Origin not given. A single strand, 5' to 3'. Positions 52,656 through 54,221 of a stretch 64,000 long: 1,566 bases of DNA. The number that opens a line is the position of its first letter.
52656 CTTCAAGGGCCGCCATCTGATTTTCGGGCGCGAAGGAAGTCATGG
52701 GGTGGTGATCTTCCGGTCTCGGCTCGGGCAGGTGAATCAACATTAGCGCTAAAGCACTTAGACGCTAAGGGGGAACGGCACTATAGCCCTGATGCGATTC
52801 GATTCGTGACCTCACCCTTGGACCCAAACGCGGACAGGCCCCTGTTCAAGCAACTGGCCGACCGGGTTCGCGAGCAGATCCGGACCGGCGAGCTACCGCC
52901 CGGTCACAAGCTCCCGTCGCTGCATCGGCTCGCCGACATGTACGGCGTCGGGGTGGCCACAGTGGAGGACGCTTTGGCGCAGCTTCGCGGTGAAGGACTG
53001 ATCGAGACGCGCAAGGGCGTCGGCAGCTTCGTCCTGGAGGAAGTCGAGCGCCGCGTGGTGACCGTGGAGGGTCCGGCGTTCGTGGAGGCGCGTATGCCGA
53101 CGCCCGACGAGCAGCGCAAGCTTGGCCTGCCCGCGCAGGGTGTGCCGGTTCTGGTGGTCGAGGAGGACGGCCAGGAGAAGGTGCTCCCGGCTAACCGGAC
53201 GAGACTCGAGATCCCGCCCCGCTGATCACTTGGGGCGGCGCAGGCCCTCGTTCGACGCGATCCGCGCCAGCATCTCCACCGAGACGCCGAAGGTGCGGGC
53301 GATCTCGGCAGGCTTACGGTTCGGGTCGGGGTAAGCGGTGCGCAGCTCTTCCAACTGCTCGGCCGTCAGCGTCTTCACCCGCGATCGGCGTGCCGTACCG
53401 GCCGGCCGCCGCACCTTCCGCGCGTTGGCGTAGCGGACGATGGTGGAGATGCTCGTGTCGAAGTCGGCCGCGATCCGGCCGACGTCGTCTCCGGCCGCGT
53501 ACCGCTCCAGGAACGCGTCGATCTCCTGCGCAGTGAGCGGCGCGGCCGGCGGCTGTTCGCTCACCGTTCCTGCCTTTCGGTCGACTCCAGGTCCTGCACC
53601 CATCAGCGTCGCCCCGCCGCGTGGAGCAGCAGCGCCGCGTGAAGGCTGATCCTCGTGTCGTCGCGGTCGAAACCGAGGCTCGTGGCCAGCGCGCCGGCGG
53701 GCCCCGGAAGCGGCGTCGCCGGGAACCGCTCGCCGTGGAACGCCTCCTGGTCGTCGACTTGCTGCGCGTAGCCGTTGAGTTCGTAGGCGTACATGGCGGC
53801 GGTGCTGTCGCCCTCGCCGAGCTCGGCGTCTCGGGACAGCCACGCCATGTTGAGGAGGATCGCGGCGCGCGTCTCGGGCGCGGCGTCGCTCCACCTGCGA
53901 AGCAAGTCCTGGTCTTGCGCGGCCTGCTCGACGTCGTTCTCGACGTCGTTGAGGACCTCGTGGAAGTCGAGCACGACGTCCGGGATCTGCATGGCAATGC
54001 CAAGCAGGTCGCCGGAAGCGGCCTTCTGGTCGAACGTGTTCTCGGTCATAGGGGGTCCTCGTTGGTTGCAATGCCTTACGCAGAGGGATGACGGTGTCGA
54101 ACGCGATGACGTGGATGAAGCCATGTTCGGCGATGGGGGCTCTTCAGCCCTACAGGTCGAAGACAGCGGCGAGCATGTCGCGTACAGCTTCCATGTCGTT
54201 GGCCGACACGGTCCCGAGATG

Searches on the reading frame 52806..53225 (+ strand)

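Call 43: search_protein_families(library=pfam, proteins=[window:52806-53225:+], max_evalue=0.01)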
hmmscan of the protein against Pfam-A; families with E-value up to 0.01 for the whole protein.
window:52806-53225:+ (139 aa): 4 families
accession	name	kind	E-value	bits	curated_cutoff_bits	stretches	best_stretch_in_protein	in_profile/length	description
PF00392.27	GntR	-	1.9e-18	66.3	27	1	15-76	3-64/64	Bacterial regulatory proteins, gntR family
PF13545.12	HTH_Crp_2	-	0.00023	21.5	27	1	40-71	26-56/70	Crp-like helix-turn-helix domain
PF02082.26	Rrf2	-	0.00058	20.5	30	1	35-79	22-67/132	Iron-dependent Transcriptional regulator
PF14502.12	HTH_41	-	0.0052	16.6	25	1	33-71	3-42/48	Helix-turn-helix domain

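Call 98: search_protein_families(library=ncbifam, proteins=[window:52806-53225:+], max_evalue=1)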
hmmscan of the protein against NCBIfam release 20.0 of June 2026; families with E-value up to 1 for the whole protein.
window:52806-53225:+ (139 aa): 32 families (the best 25 are shown)
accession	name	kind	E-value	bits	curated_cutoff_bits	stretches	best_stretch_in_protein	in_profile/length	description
NF052282.1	PLP_TF_PdxR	equivalog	1.8e-17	63.5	320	1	12-87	1-76/448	MocR-like pyridoxine biosynthesis transcription factor PdxR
TIGR02018.2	his_ut_repres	equivalog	2.8e-16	59.6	220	1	15-83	2-70/226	histidine utilization transcriptional repressor HutC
NF053730.1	TransRegRv1152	equivalog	4.9e-15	55.5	170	1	5-77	9-81/120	Rv1152 family transcriptional regulator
TIGR02325.1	C_P_lyase_phnF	equivalog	6.5e-15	55.3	156.8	1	12-79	8-75/238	phosphonate metabolism transcriptional regulator PhnF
NF007292.0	PRK09764.1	equivalog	3.2e-14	52.7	281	1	9-79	2-72/240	GntR family transcriptional regulator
NF052286.1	ecto_TF_EhuR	exception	1.3e-13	50.4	480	1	8-83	7-82/458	MocR-like ectoine utilization transcription factor EhuR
NF052290.2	MocR_like_YczR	exception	4.3e-13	48.8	487.4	1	9-82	16-89/458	MocR-like transcription factor YczR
NF052281.1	rhizopine_MocR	equivalog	1.2e-11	43.9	650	1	5-80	11-86/479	rhizopine catabolism transcriptional regulator MocR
NF047563.1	modulin_PmtR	equivalog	2.9e-11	43.5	200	1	5-79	5-79/125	PSM export ABC transporter transcriptional regulator PmtR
TIGR02404.1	trehalos_R_Bsub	equivalog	1.6e-10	41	211.95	1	15-80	3-68/233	trehalose operon repressor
NF007741.0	PRK10421.1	equivalog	2e-10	40.5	311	1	13-81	8-76/262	transcriptional regulator LldR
NF003011.0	PRK03837.1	subfamily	4.9e-10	39.4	260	1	9-74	10-75/241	transcriptional regulator NanR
NF008491.0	PRK11402.1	subfamily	2.7e-09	36.9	269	1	5-89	4-89/243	GntR family transcriptional regulator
NF052441.1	TransRegRv0792c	equivalog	9.5e-09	34.9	400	1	14-83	18-87/260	Rv0792c family HTH-type transcriptional regulator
TIGR03337.1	phnR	equivalog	1.1e-08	35.1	296.75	1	14-76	3-65/231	phosphonate utilization transcriptional regulator PhnR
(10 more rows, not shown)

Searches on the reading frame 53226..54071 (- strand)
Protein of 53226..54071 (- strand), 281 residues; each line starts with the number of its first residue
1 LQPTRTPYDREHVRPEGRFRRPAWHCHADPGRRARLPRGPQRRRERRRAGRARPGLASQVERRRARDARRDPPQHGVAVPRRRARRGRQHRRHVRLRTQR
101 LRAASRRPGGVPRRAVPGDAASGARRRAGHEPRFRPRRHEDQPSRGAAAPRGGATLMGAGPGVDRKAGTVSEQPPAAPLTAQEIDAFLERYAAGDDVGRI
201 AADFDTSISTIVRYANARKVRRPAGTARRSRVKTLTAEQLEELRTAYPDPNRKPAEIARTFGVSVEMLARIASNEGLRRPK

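Call 43: search_protein_families(library=pfam, proteins=[window:53226-54071:-], max_evalue=0.01)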
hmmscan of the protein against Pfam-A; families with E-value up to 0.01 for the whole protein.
window:53226-54071:- (281 aa): 1 family
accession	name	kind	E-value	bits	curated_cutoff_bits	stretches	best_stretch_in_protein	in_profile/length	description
PF02796.21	HTH_7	-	0.0013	19.3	23.8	0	183-217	10-44/45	Helix-turn-helix domain of resolvase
